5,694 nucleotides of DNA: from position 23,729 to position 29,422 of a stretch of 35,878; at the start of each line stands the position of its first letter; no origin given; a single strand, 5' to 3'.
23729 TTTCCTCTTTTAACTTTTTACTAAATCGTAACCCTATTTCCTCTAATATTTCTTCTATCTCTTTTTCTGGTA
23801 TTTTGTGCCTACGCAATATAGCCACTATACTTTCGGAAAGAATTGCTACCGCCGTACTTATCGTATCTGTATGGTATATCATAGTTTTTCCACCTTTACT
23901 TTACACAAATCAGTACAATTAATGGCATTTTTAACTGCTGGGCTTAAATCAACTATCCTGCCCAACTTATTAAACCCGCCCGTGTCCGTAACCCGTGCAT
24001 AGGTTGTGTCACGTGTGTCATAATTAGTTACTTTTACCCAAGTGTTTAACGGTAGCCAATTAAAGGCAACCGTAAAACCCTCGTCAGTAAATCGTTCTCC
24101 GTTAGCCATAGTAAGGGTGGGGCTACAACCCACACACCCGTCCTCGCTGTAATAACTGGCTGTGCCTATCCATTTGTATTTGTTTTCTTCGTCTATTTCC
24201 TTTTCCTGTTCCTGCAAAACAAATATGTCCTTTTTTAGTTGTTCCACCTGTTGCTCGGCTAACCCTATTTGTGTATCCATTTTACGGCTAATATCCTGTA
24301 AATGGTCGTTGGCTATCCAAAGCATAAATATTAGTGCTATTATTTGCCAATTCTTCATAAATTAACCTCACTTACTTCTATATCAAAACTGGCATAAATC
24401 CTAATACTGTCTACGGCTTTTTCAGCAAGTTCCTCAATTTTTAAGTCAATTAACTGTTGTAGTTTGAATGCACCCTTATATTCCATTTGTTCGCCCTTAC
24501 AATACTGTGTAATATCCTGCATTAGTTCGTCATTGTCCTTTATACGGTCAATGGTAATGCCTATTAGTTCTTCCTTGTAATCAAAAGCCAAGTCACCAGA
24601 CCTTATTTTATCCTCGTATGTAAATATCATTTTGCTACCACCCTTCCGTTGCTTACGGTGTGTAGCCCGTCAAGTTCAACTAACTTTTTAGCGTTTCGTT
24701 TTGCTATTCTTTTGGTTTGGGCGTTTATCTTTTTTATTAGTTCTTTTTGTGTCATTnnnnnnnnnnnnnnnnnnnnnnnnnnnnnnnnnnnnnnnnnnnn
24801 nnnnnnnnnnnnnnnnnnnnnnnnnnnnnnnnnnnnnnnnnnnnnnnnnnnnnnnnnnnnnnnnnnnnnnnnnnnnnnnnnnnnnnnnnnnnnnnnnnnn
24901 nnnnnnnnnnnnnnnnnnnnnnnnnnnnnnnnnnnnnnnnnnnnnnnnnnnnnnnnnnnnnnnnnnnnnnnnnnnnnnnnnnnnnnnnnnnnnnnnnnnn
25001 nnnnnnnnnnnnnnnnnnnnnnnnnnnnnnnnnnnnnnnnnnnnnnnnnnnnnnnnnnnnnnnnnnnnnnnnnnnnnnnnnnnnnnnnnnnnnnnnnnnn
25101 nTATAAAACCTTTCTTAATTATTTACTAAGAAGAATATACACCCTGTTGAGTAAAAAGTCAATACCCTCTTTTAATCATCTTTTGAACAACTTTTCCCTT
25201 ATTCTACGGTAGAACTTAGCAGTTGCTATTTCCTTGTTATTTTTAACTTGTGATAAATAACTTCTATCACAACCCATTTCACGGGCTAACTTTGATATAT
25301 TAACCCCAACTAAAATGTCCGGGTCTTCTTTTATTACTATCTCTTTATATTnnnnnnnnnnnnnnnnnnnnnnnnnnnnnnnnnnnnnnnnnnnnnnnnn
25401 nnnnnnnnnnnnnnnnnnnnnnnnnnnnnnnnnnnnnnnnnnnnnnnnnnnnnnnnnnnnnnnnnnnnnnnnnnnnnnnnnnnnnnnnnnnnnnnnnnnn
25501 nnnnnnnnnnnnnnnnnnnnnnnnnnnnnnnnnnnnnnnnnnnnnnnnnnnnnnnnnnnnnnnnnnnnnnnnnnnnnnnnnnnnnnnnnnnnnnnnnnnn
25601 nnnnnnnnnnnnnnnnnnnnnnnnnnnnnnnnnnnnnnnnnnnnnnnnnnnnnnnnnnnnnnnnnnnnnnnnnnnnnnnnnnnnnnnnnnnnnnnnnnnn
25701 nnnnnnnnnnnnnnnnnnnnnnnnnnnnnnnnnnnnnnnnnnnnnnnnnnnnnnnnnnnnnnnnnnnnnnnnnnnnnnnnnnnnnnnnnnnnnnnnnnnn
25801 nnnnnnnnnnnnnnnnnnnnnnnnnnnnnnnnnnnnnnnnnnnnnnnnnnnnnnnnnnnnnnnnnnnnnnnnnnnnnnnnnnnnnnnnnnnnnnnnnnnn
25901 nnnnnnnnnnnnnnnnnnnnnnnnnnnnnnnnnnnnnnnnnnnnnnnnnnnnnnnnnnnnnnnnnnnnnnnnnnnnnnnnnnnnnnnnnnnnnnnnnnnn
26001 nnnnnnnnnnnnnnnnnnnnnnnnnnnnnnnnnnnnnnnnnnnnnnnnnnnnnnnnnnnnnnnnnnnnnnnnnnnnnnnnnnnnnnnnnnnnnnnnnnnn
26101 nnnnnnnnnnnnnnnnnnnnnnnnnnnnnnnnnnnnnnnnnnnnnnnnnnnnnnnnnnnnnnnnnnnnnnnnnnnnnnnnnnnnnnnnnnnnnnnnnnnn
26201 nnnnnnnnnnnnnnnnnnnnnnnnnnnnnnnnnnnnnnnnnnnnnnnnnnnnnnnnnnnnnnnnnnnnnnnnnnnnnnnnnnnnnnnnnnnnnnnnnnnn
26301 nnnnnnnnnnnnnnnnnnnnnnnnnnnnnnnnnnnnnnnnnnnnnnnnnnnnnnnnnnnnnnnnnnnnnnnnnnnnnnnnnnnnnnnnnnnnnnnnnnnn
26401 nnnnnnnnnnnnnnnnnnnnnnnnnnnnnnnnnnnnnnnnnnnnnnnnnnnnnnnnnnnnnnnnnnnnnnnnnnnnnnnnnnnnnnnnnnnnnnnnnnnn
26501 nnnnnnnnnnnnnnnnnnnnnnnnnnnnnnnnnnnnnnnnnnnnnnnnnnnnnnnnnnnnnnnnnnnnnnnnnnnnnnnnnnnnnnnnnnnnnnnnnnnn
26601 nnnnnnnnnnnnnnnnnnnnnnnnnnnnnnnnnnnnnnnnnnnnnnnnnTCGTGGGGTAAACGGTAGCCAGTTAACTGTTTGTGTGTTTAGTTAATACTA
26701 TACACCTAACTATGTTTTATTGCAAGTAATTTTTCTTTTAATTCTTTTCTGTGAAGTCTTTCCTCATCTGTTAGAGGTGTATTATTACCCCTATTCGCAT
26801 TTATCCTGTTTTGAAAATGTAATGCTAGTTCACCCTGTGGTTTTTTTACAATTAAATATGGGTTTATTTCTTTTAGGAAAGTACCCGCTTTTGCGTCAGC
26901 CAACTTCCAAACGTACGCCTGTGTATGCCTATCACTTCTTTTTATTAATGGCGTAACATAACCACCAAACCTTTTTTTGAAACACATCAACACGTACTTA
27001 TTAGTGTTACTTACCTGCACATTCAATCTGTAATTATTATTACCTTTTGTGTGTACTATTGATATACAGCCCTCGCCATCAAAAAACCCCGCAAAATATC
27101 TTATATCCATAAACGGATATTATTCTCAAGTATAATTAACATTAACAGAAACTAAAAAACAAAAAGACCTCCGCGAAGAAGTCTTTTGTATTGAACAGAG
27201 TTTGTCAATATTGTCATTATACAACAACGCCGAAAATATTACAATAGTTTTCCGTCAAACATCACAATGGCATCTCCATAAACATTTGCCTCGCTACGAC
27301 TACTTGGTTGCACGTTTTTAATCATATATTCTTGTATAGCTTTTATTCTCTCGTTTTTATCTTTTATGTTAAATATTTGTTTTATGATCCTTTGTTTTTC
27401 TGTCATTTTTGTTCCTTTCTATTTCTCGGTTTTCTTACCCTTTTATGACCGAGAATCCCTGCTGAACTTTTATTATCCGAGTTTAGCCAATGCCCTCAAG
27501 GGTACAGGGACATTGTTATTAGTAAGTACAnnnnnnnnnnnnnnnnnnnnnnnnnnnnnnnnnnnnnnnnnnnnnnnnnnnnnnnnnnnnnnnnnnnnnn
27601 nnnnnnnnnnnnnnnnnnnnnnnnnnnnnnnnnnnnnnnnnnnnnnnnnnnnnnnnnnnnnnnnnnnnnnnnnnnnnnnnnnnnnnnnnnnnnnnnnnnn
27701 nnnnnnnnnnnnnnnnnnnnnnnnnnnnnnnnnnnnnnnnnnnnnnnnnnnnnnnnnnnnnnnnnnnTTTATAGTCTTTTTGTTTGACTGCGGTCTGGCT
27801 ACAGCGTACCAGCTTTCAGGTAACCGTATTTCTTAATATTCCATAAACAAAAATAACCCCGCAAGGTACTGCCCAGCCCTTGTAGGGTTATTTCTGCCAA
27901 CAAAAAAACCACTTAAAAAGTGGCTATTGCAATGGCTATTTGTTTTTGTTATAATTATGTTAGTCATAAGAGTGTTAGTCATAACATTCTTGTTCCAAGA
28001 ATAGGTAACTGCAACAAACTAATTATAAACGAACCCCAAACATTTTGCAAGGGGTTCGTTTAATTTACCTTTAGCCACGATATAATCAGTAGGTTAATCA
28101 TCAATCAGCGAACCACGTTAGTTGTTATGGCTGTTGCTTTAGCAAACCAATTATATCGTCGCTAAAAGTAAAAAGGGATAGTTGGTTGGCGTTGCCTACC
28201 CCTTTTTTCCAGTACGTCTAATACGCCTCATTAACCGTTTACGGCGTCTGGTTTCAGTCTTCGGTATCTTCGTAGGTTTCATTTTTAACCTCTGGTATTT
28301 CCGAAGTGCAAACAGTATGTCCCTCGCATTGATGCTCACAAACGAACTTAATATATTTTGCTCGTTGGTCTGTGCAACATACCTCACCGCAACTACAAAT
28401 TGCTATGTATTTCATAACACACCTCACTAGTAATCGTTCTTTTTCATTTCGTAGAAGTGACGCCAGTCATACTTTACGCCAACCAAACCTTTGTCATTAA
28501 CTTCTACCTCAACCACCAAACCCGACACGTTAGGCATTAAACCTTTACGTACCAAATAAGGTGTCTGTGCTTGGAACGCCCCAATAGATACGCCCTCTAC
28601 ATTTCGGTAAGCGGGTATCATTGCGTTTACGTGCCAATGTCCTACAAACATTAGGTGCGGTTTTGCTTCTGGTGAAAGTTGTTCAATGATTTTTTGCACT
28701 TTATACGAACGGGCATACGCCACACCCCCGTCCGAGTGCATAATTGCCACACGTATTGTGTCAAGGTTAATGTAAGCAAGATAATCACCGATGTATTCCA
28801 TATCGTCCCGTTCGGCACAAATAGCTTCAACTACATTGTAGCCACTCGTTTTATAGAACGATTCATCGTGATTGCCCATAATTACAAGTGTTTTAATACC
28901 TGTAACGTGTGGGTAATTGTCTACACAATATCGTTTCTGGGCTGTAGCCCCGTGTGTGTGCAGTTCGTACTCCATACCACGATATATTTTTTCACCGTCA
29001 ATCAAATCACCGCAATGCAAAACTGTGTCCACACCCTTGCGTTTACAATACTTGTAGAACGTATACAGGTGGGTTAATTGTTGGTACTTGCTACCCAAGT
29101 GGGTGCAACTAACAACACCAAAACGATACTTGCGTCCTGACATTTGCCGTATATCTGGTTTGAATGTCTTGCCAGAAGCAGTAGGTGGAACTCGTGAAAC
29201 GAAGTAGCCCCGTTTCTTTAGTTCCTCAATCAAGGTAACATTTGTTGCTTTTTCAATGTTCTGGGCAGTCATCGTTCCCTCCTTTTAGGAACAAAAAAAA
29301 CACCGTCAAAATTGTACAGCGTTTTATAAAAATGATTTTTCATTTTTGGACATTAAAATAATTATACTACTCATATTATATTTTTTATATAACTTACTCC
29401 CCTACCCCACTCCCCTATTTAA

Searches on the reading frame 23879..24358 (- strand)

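Call 80: search_protein_families(library=phrogs, proteins=[window:23879-24358:-], max_evalue=0.001)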
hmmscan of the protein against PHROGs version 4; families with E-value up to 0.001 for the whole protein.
window:23879-24358:- (159 aa): 3 families
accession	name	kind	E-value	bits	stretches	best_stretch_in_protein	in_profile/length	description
phrog_7930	-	other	5.4e-15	55.5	1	25-148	254-369/896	lipoprotein precursor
phrog_28106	-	unknown function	1.2e-07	32.5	1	58-156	96-190/290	-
phrog_22529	-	unknown function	3.2e-05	24.6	1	10-129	4-117/148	-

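Call 81: search_protein_families(library=pfam, proteins=[window:23879-24358:-], max_evalue=0.001)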
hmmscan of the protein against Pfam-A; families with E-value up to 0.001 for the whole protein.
window:23879-24358:- (159 aa): 1 family
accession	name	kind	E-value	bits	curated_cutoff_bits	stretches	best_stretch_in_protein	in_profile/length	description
PF03330.24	DPBB_1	-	1.4e-06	28.9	28.8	1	65-156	4-81/83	Lytic transglycolase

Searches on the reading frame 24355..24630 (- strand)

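Call 90: search_protein_families(library=pfam, proteins=[window:24355-24630:-], max_evalue=0.01)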
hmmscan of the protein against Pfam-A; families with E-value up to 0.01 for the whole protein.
window:24355-24630:- (91 aa): 1 family
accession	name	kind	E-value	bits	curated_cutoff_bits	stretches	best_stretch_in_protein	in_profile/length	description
PF09932.14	DUF2164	-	0.0065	16.9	27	0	32-70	7-45/74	Uncharacterized conserved protein (DUF2164)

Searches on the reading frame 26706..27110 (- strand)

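Call 80: search_protein_families(library=phrogs, proteins=[window:26706-27110:-], max_evalue=0.001)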
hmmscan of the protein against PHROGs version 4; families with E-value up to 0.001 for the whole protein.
window:26706-27110:- (134 aa): 1 family
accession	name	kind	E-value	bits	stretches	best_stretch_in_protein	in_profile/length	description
phrog_5046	-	DNA, RNA and nucleotide metabolism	3.6e-29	103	1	1-131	6-140/161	HNH endonuclease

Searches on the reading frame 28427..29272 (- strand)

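Call 11: search_protein_families(library=phrogs, proteins=[window:28427-29272:-], max_evalue=0.01)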
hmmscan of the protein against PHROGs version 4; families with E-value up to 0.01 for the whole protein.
window:28427-29272:- (281 aa): 4 families
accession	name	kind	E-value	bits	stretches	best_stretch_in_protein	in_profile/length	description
phrog_7339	-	DNA, RNA and nucleotide metabolism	2.2e-11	44.6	1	56-217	37-202/263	DNA repair exonuclease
phrog_1649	-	other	8.7e-07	28.9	1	48-137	35-105/308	metallo-phosphoesterase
phrog_284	-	DNA, RNA and nucleotide metabolism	0.00011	22.2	1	73-250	169-374/398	exonuclease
phrog_7158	-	unknown function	0.0013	18.5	1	37-138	210-312/554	-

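Call 12: search_protein_families(library=pfam, proteins=[window:28427-29272:-], max_evalue=0.01)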
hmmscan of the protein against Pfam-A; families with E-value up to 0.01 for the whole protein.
window:28427-29272:- (281 aa): 2 families
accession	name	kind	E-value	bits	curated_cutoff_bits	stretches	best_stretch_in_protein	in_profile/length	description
PF00149.33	Metallophos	-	1.1e-09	39.4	21.5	1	50-181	2-116/191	Calcineurin-like phosphoesterase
PF12850.12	Metallophos_2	-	3.7e-09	37.2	27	1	50-218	2-121/154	Calcineurin-like phosphoesterase superfamily domain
